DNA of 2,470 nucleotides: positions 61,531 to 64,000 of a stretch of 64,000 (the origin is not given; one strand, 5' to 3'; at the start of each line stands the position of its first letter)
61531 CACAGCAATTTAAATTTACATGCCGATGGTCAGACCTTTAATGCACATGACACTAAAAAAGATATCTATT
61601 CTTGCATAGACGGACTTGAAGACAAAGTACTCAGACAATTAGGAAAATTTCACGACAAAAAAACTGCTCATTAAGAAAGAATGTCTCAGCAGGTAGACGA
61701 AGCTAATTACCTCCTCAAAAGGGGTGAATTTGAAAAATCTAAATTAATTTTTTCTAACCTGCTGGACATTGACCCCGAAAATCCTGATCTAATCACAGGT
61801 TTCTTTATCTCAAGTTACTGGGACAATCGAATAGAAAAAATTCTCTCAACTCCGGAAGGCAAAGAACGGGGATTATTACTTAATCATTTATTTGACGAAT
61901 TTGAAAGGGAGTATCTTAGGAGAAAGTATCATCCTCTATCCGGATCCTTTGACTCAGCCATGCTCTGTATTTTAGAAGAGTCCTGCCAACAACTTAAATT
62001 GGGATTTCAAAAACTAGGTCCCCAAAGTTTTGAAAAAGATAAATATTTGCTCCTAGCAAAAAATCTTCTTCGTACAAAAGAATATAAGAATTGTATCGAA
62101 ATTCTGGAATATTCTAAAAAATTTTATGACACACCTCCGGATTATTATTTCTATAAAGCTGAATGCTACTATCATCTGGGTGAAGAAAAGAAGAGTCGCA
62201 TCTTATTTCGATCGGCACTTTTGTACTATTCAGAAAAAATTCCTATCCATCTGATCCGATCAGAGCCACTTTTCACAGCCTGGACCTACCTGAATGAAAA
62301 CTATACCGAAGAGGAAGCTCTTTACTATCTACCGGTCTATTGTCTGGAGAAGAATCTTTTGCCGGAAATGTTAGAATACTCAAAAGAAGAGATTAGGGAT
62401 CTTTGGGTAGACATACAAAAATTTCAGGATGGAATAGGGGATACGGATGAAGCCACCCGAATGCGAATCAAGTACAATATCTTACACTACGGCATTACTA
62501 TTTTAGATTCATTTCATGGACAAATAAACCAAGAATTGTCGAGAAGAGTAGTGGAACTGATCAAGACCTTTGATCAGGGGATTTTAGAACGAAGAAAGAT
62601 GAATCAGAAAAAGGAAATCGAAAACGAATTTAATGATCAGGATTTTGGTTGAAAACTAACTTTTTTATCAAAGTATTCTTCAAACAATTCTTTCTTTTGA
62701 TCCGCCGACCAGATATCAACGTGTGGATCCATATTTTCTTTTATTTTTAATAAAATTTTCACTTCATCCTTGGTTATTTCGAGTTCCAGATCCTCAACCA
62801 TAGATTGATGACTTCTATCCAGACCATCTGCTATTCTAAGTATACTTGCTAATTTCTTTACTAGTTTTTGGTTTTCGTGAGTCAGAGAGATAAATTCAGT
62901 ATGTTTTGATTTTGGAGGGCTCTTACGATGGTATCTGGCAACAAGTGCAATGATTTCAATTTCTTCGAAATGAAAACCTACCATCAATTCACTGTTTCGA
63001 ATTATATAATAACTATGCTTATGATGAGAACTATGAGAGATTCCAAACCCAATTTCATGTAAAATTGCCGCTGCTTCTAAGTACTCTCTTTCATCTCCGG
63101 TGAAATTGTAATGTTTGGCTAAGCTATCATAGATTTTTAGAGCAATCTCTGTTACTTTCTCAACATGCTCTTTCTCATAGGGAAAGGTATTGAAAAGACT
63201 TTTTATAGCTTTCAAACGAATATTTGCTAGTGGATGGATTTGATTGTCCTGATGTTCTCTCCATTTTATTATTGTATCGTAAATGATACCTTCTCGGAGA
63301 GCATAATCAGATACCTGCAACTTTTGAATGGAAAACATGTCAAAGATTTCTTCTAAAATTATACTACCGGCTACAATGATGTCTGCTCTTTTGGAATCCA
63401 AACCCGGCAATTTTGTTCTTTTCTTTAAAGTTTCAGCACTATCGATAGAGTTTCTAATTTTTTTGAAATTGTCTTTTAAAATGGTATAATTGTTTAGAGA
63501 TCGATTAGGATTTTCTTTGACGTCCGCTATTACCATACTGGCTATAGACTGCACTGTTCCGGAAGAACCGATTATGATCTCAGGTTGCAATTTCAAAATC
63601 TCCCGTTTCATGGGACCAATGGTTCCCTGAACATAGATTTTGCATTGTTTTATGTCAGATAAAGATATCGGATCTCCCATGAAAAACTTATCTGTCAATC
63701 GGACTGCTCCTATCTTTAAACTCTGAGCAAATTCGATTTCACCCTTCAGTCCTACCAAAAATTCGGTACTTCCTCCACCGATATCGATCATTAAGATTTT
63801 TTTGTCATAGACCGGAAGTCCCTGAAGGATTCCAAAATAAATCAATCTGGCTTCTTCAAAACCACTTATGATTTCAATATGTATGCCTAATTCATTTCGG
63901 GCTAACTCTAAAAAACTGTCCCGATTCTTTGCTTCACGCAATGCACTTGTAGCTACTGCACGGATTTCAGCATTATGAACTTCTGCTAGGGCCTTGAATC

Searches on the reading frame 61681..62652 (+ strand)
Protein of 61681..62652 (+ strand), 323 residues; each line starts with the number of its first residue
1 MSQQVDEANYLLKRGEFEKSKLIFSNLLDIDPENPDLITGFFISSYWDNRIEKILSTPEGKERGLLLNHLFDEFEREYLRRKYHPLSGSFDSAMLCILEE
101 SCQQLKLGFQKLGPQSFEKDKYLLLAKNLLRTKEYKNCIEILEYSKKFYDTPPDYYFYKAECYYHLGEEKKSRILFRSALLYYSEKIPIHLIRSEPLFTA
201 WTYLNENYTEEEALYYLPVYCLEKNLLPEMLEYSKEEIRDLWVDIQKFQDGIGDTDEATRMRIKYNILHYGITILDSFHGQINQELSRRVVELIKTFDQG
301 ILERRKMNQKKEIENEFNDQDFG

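Call 39: find_encoding_contigs(protein=window:61681-62652:+, flank=10000, max_places=4)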
Protein window:61681-62652:+ (323 aa): 6 contigs read that carry it; 4 places shown.
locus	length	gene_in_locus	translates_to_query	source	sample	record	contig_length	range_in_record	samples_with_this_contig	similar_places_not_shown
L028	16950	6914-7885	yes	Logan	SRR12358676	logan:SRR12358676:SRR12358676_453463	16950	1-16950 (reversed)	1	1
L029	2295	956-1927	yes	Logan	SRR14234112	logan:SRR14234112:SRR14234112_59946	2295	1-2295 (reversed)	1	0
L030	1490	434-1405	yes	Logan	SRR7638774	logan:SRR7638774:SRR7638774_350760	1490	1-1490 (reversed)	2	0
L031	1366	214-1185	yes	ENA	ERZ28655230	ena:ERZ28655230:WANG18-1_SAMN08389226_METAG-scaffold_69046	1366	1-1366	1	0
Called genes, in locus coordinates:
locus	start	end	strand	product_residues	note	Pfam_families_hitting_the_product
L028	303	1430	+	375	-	PF00072:Response_reg, PF00512:HisKA, PF02518:HATPase_c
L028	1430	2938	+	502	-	PF00989:PAS (weak), PF14598:PAS_11 (faint), PF08447:PAS_3, PF00512:HisKA, PF02518:HATPase_c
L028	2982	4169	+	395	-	PF00793:DAHP_synth_1, PF03102:NeuB (weak)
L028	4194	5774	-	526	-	PF03065:Glyco_hydro_57, PF09210:BE_C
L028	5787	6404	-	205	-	PF16258:DUF4912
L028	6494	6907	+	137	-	PF02482:Ribosomal_S30AE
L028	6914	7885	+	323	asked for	PF07719:TPR_2 (faint)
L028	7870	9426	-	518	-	PF02541:Ppx-GppA, PF21447:Ppx-GppA_III, PF24391:HD-CE (faint), PF01966:HD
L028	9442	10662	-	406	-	PF00027:cNMP_binding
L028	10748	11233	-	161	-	-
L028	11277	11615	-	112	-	-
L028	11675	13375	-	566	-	PF02366:PMT, PF13231:PMT_2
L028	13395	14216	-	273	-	PF01678:DAP_epimerase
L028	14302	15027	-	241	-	PF00300:His_Phos_1 (weak)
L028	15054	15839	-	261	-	-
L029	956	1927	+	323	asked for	PF07719:TPR_2 (faint)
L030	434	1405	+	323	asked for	PF07719:TPR_2 (faint)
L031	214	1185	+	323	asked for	PF07719:TPR_2 (faint)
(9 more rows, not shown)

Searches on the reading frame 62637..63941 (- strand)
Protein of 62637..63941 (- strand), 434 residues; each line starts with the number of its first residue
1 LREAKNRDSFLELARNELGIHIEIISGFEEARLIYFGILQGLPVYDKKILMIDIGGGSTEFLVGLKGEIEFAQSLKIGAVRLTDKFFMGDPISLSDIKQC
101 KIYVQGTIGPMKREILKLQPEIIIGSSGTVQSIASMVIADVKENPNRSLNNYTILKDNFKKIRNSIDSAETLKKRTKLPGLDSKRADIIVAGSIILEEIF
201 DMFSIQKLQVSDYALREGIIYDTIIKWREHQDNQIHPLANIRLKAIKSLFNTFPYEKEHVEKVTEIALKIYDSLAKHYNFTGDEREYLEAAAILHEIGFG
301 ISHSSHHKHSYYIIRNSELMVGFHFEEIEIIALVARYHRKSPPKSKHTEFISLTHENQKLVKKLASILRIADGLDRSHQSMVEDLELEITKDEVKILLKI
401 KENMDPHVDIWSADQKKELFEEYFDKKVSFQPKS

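Call 37: find_encoding_contigs(protein=window:62637-63941:-, flank=10000, max_places=4)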
Protein window:62637-63941:- (434 aa): no gene with exactly this product is on record in the collection.
